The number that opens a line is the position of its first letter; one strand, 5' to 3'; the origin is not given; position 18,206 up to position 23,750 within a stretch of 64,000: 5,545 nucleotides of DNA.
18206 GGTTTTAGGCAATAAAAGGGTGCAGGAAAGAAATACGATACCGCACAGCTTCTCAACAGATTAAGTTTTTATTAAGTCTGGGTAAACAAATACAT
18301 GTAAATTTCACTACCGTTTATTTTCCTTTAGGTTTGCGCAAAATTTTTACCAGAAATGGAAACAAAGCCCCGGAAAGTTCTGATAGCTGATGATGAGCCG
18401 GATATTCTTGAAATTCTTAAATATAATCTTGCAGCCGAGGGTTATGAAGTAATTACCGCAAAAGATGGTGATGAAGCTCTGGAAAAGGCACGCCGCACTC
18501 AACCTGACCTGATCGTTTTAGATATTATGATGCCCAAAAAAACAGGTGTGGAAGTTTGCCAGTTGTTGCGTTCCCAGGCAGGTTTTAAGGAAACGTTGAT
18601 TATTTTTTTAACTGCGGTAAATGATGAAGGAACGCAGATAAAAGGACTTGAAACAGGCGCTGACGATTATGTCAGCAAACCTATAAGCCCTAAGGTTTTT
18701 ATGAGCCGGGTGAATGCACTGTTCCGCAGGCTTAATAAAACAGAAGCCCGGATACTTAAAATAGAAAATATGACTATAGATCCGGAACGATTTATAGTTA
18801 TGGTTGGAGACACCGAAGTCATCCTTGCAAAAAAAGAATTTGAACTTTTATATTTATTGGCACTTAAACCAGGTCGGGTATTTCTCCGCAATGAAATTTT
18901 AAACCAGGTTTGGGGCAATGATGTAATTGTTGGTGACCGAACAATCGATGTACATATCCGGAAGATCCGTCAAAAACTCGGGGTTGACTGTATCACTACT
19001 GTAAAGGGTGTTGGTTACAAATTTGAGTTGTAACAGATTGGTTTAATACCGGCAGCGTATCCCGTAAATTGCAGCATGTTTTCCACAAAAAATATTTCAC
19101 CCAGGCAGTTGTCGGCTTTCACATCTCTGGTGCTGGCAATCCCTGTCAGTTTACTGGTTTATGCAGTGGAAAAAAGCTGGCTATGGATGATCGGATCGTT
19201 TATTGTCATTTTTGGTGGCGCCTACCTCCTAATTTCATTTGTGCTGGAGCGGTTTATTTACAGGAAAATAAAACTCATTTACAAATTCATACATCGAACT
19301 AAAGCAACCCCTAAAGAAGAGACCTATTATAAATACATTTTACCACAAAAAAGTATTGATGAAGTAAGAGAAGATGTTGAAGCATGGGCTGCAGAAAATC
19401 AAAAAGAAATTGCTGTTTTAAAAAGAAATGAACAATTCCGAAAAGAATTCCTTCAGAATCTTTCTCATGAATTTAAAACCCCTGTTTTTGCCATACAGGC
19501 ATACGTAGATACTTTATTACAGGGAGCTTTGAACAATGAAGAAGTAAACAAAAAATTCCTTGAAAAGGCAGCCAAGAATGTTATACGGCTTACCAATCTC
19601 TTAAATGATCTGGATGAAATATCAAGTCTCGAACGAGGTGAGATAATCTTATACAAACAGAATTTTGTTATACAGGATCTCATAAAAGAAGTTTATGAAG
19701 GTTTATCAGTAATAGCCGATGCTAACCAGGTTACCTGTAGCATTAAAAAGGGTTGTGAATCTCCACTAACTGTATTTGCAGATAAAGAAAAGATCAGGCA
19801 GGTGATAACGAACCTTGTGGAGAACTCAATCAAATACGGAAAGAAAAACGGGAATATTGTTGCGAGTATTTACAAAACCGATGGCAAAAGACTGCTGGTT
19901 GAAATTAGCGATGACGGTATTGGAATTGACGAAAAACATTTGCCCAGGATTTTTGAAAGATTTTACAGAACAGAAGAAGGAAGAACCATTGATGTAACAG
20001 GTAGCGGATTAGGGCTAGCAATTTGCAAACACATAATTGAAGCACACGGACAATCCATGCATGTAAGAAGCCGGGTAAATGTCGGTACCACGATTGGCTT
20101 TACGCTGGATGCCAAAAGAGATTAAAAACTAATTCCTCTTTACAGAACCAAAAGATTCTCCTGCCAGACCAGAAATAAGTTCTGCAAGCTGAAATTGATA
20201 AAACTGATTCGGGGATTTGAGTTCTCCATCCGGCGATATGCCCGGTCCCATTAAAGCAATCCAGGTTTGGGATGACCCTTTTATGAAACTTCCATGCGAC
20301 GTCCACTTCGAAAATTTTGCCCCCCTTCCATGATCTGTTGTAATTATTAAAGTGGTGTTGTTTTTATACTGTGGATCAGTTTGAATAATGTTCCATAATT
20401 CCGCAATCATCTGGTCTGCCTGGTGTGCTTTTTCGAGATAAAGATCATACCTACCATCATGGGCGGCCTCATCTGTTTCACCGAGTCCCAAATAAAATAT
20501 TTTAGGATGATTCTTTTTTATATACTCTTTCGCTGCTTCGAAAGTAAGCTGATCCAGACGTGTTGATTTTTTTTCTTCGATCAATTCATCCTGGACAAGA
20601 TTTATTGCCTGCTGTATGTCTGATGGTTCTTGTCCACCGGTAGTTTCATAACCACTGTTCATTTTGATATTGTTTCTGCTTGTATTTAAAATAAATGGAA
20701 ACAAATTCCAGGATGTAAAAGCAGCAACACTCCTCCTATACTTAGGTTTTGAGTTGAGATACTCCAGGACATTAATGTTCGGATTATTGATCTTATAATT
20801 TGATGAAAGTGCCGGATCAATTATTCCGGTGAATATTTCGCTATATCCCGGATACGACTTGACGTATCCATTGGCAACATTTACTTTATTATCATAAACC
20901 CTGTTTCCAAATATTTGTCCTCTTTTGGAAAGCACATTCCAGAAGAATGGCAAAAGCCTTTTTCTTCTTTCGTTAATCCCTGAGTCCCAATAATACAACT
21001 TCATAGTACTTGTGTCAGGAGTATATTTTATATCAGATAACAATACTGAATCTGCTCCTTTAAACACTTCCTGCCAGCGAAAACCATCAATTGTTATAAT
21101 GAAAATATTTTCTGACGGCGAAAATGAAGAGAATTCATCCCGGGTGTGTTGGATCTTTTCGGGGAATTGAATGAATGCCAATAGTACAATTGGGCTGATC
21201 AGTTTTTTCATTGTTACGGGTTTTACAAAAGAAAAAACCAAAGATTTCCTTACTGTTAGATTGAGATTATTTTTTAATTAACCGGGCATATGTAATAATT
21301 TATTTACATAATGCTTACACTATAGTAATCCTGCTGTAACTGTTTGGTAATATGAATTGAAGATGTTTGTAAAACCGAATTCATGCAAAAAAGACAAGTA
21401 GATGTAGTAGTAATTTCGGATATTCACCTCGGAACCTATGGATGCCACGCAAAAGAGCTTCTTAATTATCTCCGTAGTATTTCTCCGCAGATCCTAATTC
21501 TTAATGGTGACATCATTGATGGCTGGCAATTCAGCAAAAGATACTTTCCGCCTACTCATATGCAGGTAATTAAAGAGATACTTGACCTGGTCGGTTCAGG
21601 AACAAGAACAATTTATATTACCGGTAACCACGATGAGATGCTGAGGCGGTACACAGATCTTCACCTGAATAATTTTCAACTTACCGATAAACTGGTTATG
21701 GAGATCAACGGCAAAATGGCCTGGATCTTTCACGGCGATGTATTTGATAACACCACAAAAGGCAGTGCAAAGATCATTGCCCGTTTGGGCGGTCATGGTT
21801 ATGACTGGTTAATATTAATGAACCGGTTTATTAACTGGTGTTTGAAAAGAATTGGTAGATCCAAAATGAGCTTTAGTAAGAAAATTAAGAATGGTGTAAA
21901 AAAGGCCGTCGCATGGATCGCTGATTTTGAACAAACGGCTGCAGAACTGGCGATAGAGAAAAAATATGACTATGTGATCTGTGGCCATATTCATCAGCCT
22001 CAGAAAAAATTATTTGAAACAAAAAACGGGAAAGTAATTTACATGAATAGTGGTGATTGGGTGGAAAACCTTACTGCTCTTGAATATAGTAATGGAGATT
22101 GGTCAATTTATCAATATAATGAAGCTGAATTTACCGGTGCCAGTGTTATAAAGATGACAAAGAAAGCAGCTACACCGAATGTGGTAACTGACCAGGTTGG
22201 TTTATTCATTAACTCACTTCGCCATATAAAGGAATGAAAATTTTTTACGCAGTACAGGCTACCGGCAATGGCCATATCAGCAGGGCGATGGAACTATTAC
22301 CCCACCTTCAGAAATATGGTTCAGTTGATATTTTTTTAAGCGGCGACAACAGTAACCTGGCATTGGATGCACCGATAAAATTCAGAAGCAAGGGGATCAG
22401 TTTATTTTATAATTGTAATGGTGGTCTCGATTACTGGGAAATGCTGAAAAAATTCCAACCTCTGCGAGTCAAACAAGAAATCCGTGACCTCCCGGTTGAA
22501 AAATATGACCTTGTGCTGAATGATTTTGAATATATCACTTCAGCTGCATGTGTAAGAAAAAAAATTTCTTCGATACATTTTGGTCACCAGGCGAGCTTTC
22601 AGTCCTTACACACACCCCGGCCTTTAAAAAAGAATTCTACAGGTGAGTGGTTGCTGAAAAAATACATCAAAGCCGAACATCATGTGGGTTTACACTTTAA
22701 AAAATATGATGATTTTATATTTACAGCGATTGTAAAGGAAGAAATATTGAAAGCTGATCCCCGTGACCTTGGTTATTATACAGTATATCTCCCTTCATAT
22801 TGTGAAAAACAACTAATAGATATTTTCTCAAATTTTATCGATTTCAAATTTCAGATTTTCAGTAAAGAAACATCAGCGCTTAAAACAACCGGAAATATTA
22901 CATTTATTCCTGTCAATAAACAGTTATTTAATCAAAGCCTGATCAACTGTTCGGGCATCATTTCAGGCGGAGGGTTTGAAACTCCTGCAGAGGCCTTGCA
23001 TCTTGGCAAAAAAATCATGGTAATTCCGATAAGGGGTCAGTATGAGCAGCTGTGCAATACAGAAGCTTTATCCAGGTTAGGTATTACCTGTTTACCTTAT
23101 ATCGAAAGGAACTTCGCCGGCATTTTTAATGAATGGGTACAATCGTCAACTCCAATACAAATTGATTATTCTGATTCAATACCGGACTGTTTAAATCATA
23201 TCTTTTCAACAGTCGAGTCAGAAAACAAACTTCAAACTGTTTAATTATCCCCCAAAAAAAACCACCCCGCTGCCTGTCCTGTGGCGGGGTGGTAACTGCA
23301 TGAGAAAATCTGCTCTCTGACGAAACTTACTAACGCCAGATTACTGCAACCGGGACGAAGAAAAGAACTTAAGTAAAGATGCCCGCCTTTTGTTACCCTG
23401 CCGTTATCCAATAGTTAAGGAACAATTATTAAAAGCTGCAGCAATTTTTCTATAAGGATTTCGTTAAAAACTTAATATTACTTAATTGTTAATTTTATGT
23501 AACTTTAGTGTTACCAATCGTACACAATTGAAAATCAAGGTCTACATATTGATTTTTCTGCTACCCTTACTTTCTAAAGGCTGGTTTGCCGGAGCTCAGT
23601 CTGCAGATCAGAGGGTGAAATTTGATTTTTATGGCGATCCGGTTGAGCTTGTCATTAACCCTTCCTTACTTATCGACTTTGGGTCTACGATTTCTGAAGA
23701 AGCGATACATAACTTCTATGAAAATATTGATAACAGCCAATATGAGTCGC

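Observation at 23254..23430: Probable phosphate-induced small RNA with an anti-start-codon seed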

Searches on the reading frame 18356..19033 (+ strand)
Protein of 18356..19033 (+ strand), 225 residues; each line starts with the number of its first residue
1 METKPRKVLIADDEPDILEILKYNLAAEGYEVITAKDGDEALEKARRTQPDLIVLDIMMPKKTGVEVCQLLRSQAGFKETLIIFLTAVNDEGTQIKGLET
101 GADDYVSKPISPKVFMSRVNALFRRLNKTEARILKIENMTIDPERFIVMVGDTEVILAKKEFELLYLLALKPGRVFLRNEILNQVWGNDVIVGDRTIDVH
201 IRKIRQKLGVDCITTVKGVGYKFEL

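Call 33: search_protein_families(library=ncbifam, proteins=[window:18356-19033:+], max_evalue=0.00001)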
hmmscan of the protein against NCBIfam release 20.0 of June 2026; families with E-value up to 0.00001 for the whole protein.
window:18356-19033:+ (225 aa): 97 families (the best 25 are shown)
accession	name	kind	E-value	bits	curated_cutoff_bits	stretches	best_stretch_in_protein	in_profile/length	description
TIGR02154.1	PhoB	equivalog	4e-67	225.8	296.2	1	6-224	3-226/226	phosphate regulon transcriptional regulator PhoB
NF053854.1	RespRegPhoBBctds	equivalog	1.8e-64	217.2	270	1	8-224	1-225/225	two-component system response regulator PhoB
NF045944.1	ResRegRpaBCyano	equivalog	1.3e-59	201.3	330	1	9-223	1-227/229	response regulator transcription factor RpaB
NF040689.1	MtrAB_MtrA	equivalog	2.9e-55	187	300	1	8-222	1-217/219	MtrAB system response regulator MtrA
NF040534.1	resp_reg_YycF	equivalog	6.4e-55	185.9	340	1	6-221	1-225/231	response regulator YycF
NF008296.0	PRK11083.1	equivalog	1.3e-51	175.2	273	1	6-224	4-226/228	two-component system response regulator CreB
NF033120.0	vanR_FM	exception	4.5e-51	173.7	460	1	7-224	5-230/231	vancomycin resistance response regulator transcription factor, VanR-F/VanR-M family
NF007546.0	PRK10161.1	equivalog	4.3e-50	170.4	471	1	6-223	3-225/229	phosphate response regulator transcription factor PhoB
NF007982.1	PRK10710.1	equivalog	9.5e-49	166.1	380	1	4-224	6-228/235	envelope stress response regulator BaeR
NF041733.1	resp_reg_CseB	equivalog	1.3e-47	162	350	1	7-223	2-226/228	two-component system response regulator CseB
TIGR01387.1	cztR_silR_copR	subfamily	2.4e-43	148.3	279.2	1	8-223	1-218/218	heavy metal response regulator transcription factor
NF000402.1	vanR-B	exception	3.5e-43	147.6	480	1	7-224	4-217/219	vancomycin resistance response regulator transcription factor VanR-B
NF033117.2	vanR_ACDEGLN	exception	3.7e-42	144.4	350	1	8-224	1-226/226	VanR-ABDEGLN family response regulator transcription factor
NF051850.1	RespRegRprY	equivalog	7.6e-40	136.8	370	1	6-222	5-225/234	response regulator transcription factor RprY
NF041209.1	resp_regPieR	equivalog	1.5e-39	136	450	1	7-224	2-228/231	two component system response regulator PieR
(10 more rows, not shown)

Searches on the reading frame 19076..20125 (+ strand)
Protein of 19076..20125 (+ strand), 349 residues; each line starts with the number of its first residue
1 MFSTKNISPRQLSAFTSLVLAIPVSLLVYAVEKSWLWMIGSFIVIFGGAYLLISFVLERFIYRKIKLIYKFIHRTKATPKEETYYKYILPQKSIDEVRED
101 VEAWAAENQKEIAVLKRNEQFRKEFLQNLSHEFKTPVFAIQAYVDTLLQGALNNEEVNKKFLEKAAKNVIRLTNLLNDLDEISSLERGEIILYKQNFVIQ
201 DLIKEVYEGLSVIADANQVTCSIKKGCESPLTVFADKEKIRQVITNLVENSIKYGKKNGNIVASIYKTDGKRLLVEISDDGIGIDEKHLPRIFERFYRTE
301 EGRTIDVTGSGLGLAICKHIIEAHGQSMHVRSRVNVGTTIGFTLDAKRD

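Call 7: search_protein_families(library=pfam, proteins=[window:19076-20125:+], max_evalue=0.01)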
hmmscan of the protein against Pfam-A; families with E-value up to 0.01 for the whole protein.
window:19076-20125:+ (349 aa): 4 families
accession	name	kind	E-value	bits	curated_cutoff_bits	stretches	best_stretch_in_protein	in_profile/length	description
PF02518.31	HATPase_c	-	3.2e-28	98.8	26.4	1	236-347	2-110/111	Histidine kinase-, DNA gyrase B-, and HSP90-like ATPase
PF00512.31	HisKA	-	2.5e-13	50.3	26.9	1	122-188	2-66/66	His Kinase A (phospho-acceptor) domain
PF13589.12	HATPase_c_3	-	0.00087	19.8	25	1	241-313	4-76/137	Histidine kinase-, DNA gyrase B-, and HSP90-like ATPase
PF13581.12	HATPase_c_2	-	0.003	18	27.4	1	237-339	29-122/127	Histidine kinase-like ATPase domain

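Call 33: search_protein_families(library=ncbifam, proteins=[window:19076-20125:+], max_evalue=0.00001)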
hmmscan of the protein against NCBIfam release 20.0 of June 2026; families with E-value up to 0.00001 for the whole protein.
window:19076-20125:+ (349 aa): 79 families (the best 25 are shown)
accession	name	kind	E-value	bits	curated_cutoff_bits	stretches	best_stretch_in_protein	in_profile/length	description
NF046044.1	PnpS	equivalog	7.9e-66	222.7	400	1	110-344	158-389/390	two-component system histidine kinase PnpS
TIGR02966.1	phoR_proteo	equivalog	2.3e-59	201.1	334.2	1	110-342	102-331/333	phosphate regulon sensor histidine kinase PhoR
NF033092.0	HK_WalK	equivalog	2.7e-58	198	725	1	116-344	366-592/594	cell wall metabolism sensor histidine kinase WalK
NF041735.1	hist_kin_RppB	equivalog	1.5e-46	159.1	400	1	123-342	217-435/438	two-component system sensor histidine kinase RppB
NF053855.1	HisKinPhoRBctds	equivalog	6.6e-45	153.6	500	1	111-344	350-581/583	two-component system sensor histidine kinase PhoR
NF045911.1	TCSHisKinNblS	equivalog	9.7e-41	139.8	1000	1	88-345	355-619/621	two-component system sensor histidine kinase NblS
NF012163.2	BaeS_SmeS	equivalog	2.9e-40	138.6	500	1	31-332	161-444/457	sensor histidine kinase efflux regulator BaeS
TIGR02956.1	TMAO_torS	equivalog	8.7e-40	136.6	676.5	1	119-345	461-681/967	TMAO reductase system sensor histidine kinase/response regulator TorS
NF007837.0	PRK10549.1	equivalog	8.8e-40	136.8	603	1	37-346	167-458/466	envelope stress sensor histidine kinase BaeS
NF047874.1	MASE3_PAS_HK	subfamily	9.6e-40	137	560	1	101-346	384-625/655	MASE3 domain-containing sensor histidine kinase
NF041210.1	his_kin_PieS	equivalog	1.9e-39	135.9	850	1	18-346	149-470/474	two component system sensor histidine kinase PieS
NF008235.0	PRK11006.1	equivalog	8e-39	133.7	390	1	110-346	192-423/431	phosphate regulon sensor histidine kinase PhoR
NF006800.0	PRK09303.1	equivalog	4.6e-38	131.2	342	1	109-344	138-375/383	histidine kinase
NF033091.0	HK_VanS_ACDEFG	equivalog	1.1e-37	129.7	400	1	51-335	4-284/293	vancomycin resistance histidine kinase VanS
NF041947.1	LuxQ_Vibrio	equivalog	2e-37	128.5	1200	1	106-344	454-694/843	quorum-sensing autoinducer 2 sensor kinase/phosphatase LuxQ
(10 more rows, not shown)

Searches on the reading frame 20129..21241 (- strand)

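Call 7: search_protein_families(library=pfam, proteins=[window:20129-21241:-], max_evalue=0.01)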
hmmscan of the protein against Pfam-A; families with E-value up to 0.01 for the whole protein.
window:20129-21241:- (370 aa): 3 families
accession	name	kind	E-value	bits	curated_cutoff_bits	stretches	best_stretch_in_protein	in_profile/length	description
PF01676.23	Metalloenzyme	-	4.6e-08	33.3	24.3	1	227-316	128-211/252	Metalloenzyme superfamily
PF01663.27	Phosphodiest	-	1.6e-06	28.4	23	1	110-306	62-221/342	Type I phosphodiesterase / nucleotide pyrophosphatase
PF00884.28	Sulfatase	-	0.00011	22.1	25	1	194-308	107-245/301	Sulfatase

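Call 33: search_protein_families(library=ncbifam, proteins=[window:20129-21241:-], max_evalue=0.00001)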
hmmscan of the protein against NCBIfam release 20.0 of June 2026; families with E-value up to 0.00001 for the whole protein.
window:20129-21241:- (370 aa): 0 families

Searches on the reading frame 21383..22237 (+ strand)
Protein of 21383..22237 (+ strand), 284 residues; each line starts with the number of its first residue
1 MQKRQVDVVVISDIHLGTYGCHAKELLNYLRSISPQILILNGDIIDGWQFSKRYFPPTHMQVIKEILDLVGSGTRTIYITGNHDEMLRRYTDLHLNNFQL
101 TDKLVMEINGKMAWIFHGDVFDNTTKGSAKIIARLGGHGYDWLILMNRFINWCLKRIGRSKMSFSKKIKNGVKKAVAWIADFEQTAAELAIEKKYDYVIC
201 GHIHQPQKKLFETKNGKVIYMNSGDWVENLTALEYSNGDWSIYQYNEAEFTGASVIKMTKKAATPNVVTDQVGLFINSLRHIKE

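Call 7: search_protein_families(library=pfam, proteins=[window:21383-22237:+], max_evalue=0.01)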
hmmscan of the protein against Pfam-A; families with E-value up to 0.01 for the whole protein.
window:21383-22237:+ (284 aa): 2 families
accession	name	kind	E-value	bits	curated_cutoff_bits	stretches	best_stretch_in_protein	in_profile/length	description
PF00149.33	Metallophos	-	4.6e-14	53.7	21.5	1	8-206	3-191/191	Calcineurin-like phosphoesterase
PF12850.12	Metallophos_2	-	2.7e-12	47.4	27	2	8-130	3-98/154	Calcineurin-like phosphoesterase superfamily domain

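Call 33: search_protein_families(library=ncbifam, proteins=[window:21383-22237:+], max_evalue=0.00001)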
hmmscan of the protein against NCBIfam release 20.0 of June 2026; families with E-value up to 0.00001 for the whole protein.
window:21383-22237:+ (284 aa): 3 families
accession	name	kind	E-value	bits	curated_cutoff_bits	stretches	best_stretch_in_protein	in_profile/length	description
NF003743.0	PRK05340.1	equivalog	7.3e-14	51.5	134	1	7-244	3-238/242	UDP-2,3-diacylglucosamine diphosphatase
TIGR01854.1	lipid_A_lpxH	equivalog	3.2e-10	39.7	190.35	1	10-237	3-228/231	UDP-2,3-diacylglucosamine diphosphatase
TIGR03729.1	acc_ester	subfamily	3.5e-06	26.6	148.25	0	9-109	3-100/239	putative phosphoesterase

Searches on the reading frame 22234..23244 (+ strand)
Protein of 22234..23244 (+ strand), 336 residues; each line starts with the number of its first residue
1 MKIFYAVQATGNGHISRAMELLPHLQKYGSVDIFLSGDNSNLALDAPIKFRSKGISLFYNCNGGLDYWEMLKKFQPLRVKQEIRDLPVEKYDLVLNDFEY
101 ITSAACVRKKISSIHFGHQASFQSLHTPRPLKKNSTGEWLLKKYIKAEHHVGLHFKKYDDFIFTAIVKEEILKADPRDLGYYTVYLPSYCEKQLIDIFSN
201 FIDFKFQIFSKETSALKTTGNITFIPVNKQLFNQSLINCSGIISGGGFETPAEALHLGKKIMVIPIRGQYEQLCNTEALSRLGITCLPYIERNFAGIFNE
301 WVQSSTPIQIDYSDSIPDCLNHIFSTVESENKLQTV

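Call 7: search_protein_families(library=pfam, proteins=[window:22234-23244:+], max_evalue=0.01)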
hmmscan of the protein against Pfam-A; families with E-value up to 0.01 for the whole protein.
window:22234-23244:+ (336 aa): 1 family
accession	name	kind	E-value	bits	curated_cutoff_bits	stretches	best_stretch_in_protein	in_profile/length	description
PF13528.12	Glyco_trans_1_3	-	5.5e-26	91.9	25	1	1-284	1-300/322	Glycosyl transferase family 1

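Call 33: search_protein_families(library=ncbifam, proteins=[window:22234-23244:+], max_evalue=0.00001)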
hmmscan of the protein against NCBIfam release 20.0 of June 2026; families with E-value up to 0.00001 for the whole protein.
window:22234-23244:+ (336 aa): 1 family
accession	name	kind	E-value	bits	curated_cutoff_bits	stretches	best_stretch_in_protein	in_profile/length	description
TIGR00661.1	MJ1255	subfamily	7.3e-39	133.9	195.9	1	2-286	1-295/321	MJ1255/VC2487 family glycosyltransferase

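Call 34: find_related_loci(query=window:22234-23244:+, collection=genome_contigs, flank=1500)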
Query window:22234-23244:+ (336 aa) in genome_contigs; peptide patterns used: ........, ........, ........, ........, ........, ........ (x = any residue, [..] = any of these).
405 stretches matched a pattern; 356 encode a relative of the query (tblastn E <= 1e-3); the best 80 are kept; 80 distinct loci.
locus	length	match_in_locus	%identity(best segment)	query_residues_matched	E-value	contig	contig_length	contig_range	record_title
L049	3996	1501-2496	71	1-332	1e-168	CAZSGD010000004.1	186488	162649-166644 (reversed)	MAG TPA_asm: uncultured Chitinophaga sp. isolate SRP173033_co1_308 genome assembly, contig: NODE_68_length_186488_cov_46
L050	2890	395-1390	69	1-332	2e-171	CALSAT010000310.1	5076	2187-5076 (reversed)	MAG: Bacteroides fragilis isolate JJ-MO2A5-297-2-m2-bin122 genome assembly, contig: JJ-MO2A5-297-C1101, whole genome sho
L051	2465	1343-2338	69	1-332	5e-177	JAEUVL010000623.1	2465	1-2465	MAG: Chitinophagaceae bacterium isolate new MAG-380 k141_3106038, whole genome shotgun sequence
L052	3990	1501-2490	68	1-330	3e-165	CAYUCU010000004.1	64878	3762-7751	MAG TPA_asm: uncultured Chitinophaga sp. isolate SRP150892_co2_494 genome assembly, contig: NODE_440_length_64878_cov_5.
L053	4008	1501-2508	69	1-336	6e-165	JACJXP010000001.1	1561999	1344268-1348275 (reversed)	MAG: Chitinophagales bacterium isolate HK-STAS-BACT-15 HK-STAS-BACT-15_1, whole genome shotgun sequence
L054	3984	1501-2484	72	1-328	1e-164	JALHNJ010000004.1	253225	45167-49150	MAG: Chitinophagaceae bacterium isolate Bin_56_5 c_000000000274, whole genome shotgun sequence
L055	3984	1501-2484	70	1-328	1e-161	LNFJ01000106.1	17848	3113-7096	MAG: Bacteroidia bacterium Ga0077558 Ga0077558_1098.1, whole genome shotgun sequence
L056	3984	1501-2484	69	1-328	2e-161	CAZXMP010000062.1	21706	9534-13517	MAG TPA_asm: uncultured Chitinophaga sp. isolate SRP302895_co1_203 genome assembly, contig: NODE_4431_length_21706_cov_8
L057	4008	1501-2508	66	1-336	5e-160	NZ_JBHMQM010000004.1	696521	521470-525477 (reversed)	Terrimonas sp. R1 R1_scaffold4, whole genome shotgun sequence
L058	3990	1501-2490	68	1-330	1e-159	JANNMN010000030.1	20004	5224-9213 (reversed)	MAG: Chitinophagaceae bacterium isolate SOY_35_metabat.41 SOY_35_k141_3492208, whole genome shotgun sequence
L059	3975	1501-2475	68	1-325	7e-159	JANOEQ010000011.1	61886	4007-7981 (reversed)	MAG: Chitinophagaceae bacterium isolate SOY_65_metabat_221 SOY_65_k141_2508054, whole genome shotgun sequence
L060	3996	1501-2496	66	1-332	2e-158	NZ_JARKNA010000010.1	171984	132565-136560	Terrimonas pollutisoli strain H1YJ31 spades_K_17_127_10, whole genome shotgun sequence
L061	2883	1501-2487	68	1-329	4e-162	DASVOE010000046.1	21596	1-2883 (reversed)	MAG TPA_asm: Chitinophagaceae bacterium isolate SMAG_U3145 k141_375509, whole genome shotgun sequence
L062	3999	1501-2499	66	1-332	1e-157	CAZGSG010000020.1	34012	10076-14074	MAG TPA_asm: uncultured Terrimonas sp. isolate SRP302447_co3_75 genome assembly, contig: NODE_3412_length_34012_cov_6.22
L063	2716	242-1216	64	1-325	1e-157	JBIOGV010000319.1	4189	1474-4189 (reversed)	MAG: Chitinophagales bacterium isolate GcL13-12 k141_583969_length_4189_cov_165.9536, whole genome shotgun sequence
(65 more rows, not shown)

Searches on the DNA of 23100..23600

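Call 5: search_rna_families(source=window, start=23100, end=23600, threshold=evalue, max_evalue=10, show_alignments=2)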
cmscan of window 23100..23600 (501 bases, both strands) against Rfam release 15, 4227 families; matches with E-value up to 10: 7.
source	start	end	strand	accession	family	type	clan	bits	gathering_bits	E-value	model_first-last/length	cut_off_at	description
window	23161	23238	-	RF01569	DdR2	Gene; snRNA; snoRNA; CD-box;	-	19.6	80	2.2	1-83/83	no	Dictyostelium snoRNA DdR2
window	23128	23297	+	RF01470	rli38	Gene; sRNA;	-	18.2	49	5.9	1-150/150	no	Listeria sRNA rli38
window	23188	23295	+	RF02450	ncr1175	Gene; sRNA;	-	16.3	60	2.3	1-110/110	no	Bacillus sRNA ncr1175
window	23548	23585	-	RF02765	Ysr209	Gene; sRNA;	-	16.1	59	3.9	1-46/46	no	Yersinia sRNA 209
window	23254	23355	-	RF02837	anti-hemB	Gene; sRNA;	-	14.7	49.5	0.86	1-81/81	no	Burkholderia RNA 7 (anti-hemB)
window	23185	23308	-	RF01627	ceN36-1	Gene; snRNA; snoRNA; HACA-box;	-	14.4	48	6.3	1-130/130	no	Nematode snoRNA ceN36-1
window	23448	23552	-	RF01295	SCARNA7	Gene; snRNA; snoRNA; scaRNA;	-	7.9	65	8.6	1-330/330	no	Small Cajal body-specific RNA 7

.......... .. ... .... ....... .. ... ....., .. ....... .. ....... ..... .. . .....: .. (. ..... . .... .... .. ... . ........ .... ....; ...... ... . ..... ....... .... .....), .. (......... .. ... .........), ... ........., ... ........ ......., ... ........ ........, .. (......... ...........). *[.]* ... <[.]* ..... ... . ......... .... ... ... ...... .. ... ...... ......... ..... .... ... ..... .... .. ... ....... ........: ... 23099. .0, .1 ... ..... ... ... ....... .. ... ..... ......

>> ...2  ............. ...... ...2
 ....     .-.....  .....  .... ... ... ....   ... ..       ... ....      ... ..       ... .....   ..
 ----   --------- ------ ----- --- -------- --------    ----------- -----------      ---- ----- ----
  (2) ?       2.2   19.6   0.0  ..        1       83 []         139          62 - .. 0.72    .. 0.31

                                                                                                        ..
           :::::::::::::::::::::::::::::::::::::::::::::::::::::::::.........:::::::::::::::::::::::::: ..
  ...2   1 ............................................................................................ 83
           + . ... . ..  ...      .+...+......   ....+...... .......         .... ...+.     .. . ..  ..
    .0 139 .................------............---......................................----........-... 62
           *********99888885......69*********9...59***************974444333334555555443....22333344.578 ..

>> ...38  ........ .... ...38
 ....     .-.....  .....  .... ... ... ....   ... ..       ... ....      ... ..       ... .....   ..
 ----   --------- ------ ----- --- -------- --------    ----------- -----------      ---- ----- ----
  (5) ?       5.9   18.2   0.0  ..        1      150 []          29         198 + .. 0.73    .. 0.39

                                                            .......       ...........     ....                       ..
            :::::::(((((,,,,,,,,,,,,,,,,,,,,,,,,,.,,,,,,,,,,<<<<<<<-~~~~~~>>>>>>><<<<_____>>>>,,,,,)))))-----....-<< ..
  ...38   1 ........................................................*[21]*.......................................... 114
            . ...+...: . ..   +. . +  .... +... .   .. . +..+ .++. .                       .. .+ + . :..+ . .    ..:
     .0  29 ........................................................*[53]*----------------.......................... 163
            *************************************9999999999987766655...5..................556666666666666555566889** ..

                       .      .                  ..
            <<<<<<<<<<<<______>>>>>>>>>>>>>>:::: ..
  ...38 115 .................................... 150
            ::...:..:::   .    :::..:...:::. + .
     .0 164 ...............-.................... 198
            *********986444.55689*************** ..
